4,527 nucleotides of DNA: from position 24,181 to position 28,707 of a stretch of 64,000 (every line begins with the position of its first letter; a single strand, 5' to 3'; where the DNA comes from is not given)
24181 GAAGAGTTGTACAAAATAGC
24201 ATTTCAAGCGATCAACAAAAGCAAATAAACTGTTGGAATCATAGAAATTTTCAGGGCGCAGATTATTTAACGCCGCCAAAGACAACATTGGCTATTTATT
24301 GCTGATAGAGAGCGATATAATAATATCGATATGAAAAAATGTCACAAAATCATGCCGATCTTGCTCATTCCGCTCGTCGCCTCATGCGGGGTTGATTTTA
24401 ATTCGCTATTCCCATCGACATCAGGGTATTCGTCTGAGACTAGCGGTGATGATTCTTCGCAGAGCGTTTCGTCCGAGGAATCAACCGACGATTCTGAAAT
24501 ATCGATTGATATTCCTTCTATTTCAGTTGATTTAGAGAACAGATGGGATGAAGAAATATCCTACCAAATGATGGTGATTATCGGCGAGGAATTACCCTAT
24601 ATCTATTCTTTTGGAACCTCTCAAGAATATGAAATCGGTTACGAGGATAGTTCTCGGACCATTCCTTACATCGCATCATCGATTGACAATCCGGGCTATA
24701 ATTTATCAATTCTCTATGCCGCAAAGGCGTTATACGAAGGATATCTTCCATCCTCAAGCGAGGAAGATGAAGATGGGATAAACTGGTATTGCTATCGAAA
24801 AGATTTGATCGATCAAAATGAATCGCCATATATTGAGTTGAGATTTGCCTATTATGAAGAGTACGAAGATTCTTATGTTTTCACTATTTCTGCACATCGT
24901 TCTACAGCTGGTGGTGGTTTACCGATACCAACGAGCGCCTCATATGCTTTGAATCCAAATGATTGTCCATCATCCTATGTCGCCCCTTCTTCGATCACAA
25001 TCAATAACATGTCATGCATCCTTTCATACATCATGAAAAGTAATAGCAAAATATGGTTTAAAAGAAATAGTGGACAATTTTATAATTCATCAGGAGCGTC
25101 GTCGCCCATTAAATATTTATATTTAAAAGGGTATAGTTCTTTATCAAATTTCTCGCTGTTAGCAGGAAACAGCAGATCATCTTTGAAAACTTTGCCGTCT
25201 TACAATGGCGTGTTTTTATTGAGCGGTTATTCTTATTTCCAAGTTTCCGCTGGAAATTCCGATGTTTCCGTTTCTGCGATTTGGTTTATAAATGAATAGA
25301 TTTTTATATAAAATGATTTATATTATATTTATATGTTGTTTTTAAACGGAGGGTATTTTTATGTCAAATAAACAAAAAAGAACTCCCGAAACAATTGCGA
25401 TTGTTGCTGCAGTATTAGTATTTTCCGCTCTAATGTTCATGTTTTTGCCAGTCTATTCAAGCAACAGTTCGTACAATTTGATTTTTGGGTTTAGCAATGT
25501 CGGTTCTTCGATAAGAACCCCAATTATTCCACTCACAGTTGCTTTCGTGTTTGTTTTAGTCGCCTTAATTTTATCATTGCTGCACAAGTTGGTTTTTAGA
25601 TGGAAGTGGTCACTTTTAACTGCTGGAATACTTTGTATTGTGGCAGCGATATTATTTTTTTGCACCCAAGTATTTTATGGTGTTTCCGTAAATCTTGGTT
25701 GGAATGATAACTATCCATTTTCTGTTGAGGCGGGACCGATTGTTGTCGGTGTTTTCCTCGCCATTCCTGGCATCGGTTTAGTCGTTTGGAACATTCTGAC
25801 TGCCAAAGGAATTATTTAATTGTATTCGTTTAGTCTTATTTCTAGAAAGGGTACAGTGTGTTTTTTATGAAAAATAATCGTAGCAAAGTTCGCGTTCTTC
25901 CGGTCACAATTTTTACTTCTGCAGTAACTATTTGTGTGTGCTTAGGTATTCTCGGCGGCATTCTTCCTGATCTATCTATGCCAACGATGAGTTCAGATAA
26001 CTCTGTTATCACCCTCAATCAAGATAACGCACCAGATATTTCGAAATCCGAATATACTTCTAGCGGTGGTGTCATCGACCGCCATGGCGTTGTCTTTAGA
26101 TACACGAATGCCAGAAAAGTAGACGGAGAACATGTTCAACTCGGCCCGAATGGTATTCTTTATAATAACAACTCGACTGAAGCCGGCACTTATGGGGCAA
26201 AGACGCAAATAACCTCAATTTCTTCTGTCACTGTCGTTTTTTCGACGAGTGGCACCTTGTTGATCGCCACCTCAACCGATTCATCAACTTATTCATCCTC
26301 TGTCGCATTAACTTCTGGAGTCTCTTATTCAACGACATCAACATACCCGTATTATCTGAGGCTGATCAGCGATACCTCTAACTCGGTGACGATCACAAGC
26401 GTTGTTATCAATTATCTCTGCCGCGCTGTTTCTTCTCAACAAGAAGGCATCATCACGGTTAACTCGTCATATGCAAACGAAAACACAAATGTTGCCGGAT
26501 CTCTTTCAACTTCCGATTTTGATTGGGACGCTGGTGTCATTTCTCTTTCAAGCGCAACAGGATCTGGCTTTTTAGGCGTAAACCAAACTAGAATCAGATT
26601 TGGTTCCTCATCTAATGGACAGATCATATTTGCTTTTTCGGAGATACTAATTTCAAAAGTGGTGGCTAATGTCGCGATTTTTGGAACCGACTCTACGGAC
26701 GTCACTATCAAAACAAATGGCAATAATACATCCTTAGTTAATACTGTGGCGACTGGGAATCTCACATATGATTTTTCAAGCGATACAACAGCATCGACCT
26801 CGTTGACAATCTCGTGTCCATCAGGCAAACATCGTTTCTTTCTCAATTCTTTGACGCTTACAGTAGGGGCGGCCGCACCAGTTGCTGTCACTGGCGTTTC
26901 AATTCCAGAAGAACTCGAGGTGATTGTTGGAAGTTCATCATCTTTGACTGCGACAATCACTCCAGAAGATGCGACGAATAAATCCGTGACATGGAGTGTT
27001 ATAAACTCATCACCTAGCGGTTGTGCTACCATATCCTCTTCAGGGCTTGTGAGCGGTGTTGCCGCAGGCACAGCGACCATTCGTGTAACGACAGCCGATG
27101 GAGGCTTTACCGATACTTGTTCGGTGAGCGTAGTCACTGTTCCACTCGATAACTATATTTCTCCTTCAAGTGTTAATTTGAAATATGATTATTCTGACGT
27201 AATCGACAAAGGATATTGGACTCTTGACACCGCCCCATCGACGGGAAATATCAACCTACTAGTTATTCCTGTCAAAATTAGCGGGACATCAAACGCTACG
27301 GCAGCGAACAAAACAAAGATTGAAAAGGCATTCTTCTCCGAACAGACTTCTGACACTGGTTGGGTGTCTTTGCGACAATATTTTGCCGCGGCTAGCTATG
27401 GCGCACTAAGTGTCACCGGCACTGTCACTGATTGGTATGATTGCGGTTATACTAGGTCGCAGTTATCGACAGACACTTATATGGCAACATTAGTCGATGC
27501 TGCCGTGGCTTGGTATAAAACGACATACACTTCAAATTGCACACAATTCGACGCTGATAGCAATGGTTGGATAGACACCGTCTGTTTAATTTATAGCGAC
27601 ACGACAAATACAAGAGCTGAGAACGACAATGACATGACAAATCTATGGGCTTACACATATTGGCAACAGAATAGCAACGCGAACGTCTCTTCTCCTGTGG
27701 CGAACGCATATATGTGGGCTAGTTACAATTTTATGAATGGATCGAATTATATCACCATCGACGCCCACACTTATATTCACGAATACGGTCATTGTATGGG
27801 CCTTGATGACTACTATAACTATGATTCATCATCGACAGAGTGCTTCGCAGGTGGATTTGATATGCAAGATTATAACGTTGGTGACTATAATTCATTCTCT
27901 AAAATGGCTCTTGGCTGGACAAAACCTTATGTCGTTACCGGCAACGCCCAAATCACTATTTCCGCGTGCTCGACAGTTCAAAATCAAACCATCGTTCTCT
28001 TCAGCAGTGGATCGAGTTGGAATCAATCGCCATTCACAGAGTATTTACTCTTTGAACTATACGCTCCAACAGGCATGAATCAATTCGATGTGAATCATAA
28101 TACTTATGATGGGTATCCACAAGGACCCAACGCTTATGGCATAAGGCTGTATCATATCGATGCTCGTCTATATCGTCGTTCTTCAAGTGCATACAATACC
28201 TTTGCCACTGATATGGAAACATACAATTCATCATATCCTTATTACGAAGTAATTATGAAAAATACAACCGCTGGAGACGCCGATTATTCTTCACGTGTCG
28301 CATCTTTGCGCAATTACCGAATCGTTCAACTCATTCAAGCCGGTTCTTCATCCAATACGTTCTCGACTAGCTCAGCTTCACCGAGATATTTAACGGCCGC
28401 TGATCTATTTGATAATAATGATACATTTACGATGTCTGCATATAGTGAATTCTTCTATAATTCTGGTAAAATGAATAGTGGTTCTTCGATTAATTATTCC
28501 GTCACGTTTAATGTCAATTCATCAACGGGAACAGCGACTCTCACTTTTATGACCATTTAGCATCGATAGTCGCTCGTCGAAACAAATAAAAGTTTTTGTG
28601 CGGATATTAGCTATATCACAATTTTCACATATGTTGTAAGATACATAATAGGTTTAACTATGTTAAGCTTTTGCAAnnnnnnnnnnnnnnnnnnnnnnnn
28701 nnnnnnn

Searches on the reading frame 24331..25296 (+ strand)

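Call 6: search_protein_families(library=pfam, proteins=[window:24331-25296:+], max_evalue=0.01)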
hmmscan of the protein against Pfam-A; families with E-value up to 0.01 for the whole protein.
window:24331-25296:+ (322 aa): 0 families

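Call 7: search_protein_families(library=ncbifam, proteins=[window:24331-25296:+], max_evalue=0.01)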
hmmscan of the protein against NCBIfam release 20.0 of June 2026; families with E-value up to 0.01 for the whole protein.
window:24331-25296:+ (322 aa): 0 families

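Call 56: search_protein_families(library=pfam, proteins=[window:24331-25296:+], max_evalue=1)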
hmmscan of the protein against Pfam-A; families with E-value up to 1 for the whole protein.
window:24331-25296:+ (322 aa): 1 family
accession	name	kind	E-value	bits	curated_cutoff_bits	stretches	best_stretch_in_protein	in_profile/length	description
PF15255.11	CAP-ZIP_m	-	0.29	11.9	28.2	1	7-63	21-77/140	WASH complex subunit CAP-Z interacting, central region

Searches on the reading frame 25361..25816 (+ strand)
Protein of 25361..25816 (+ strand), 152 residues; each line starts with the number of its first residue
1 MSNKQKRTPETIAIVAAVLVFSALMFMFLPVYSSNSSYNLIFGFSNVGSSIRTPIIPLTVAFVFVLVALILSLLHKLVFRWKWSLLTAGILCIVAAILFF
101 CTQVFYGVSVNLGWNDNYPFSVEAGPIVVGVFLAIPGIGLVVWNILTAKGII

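Call 6: search_protein_families(library=pfam, proteins=[window:25361-25816:+], max_evalue=0.01)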
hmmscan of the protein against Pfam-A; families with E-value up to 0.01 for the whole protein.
window:25361-25816:+ (152 aa): 0 families

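Call 7: search_protein_families(library=ncbifam, proteins=[window:25361-25816:+], max_evalue=0.01)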
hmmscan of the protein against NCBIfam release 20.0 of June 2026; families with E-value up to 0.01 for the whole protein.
window:25361-25816:+ (152 aa): 1 family
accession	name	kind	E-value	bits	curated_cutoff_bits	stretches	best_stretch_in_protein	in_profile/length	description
TIGR04154.1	archaeo_STT3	subfamily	0.003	15.9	450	1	3-106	230-327/831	oligosaccharyl transferase, archaeosortase A system-associated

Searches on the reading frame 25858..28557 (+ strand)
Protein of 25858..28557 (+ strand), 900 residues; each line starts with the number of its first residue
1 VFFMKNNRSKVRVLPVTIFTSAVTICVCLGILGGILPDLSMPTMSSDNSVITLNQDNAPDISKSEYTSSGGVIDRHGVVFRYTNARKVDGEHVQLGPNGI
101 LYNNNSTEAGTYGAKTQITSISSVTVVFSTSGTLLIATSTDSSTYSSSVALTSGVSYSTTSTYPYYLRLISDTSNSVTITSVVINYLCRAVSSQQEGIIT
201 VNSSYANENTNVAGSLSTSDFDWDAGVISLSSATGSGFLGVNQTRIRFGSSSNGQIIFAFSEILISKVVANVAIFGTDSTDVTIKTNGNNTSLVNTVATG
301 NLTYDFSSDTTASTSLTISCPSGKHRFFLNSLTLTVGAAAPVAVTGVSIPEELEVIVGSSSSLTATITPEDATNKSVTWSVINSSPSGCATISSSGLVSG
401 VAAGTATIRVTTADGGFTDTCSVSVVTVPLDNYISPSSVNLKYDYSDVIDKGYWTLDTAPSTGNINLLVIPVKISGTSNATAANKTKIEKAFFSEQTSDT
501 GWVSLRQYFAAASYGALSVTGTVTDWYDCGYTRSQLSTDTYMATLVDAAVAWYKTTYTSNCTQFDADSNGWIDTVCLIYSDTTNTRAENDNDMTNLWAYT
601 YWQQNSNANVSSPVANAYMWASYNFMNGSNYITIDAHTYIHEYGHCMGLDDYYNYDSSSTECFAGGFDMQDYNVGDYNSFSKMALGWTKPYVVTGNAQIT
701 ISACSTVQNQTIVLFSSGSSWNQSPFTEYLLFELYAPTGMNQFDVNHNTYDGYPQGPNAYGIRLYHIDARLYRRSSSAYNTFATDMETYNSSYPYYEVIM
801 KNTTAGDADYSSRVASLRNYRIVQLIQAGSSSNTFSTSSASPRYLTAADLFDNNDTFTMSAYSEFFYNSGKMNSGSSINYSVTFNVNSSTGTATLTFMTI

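Call 6: search_protein_families(library=pfam, proteins=[window:25858-28557:+], max_evalue=0.01)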
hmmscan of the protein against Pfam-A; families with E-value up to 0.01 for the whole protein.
window:25858-28557:+ (900 aa): 3 families
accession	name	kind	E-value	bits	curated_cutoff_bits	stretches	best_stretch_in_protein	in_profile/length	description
PF02368.24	Big_2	-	3.1e-14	53.1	22.8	1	343-422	1-78/79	Bacterial Ig-like domain (group 2)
PF05547.17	Peptidase_M6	-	0.00045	20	22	1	498-656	63-246/294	Immune inhibitor A peptidase M6, catalytic domain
PF22359.2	Big-like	-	0.0071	17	27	0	390-425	13-46/48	Bacterial Ig-like domain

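Call 7: search_protein_families(library=ncbifam, proteins=[window:25858-28557:+], max_evalue=0.01)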
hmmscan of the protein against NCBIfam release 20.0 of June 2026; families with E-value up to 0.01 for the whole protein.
window:25858-28557:+ (900 aa): 1 family
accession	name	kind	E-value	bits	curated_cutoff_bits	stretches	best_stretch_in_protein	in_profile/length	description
TIGR03296.1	M6dom_TIGR03296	domain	6.7e-22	78.7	110.8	1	486-739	13-272/286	M6 family metalloprotease domain-containing protein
